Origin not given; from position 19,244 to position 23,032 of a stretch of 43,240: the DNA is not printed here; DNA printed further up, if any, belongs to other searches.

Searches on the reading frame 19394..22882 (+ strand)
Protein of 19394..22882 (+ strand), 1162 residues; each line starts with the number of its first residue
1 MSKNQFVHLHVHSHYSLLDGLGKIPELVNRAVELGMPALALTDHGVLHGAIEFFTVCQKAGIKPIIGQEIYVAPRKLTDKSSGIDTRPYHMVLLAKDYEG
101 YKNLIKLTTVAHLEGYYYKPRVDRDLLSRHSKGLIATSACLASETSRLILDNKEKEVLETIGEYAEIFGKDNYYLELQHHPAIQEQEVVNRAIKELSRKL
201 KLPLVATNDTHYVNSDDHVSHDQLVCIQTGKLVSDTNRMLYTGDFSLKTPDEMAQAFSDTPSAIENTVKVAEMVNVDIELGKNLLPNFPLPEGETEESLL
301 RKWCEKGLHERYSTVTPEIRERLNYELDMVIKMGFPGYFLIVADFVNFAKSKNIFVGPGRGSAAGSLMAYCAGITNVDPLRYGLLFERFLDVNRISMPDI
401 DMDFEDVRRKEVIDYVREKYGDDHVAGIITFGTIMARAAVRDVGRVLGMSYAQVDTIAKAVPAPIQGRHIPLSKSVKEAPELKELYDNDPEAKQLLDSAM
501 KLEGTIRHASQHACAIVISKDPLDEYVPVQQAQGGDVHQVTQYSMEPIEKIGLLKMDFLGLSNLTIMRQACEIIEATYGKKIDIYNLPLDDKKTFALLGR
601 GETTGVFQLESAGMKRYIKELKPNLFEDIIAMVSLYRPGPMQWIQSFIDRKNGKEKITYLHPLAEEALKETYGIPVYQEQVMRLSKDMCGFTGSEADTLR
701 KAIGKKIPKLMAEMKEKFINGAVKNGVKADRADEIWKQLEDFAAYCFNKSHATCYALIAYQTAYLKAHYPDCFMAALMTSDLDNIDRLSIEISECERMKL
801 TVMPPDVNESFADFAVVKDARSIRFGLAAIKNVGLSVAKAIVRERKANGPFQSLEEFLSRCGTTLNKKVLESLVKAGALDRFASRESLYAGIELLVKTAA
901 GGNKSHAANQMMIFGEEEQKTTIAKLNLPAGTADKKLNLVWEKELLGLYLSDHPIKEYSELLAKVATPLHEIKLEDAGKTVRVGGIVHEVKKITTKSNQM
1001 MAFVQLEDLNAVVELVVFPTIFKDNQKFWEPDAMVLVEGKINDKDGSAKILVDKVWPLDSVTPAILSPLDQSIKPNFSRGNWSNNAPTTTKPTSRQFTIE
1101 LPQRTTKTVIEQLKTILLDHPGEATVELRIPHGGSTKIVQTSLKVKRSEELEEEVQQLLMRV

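Call 26: search_protein_families(library=pfam, max_evalue=0.001, proteins=[window:19394-22882:+])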
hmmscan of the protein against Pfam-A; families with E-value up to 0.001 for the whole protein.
window:19394-22882:+ (1162 aa): 6 families
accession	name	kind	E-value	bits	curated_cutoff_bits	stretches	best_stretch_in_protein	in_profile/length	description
PF07733.18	DNA_pol3_alpha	-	3.8e-103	345.1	23.9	1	299-560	2-260/260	Bacterial DNA polymerase III alpha NTPase domain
PF17657.6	DNA_pol3_finger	-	1.3e-63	213.7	22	1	563-726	1-166/166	Bacterial DNA polymerase III alpha subunit finger domain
PF02811.25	PHP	-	3.8e-57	193.6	26.4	1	8-180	1-164/164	PHP domain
PF14579.12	HHH_6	-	7.3e-28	97.1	25.6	1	800-885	2-87/90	Helix-hairpin-helix motif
PF01336.31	tRNA_anti-codon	-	4.3e-09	36.6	27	1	981-1057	1-74/75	OB-fold nucleic acid binding domain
PF12836.13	HHH_3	-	3.2e-05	24.4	27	1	827-859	16-48/65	Helix-hairpin-helix motif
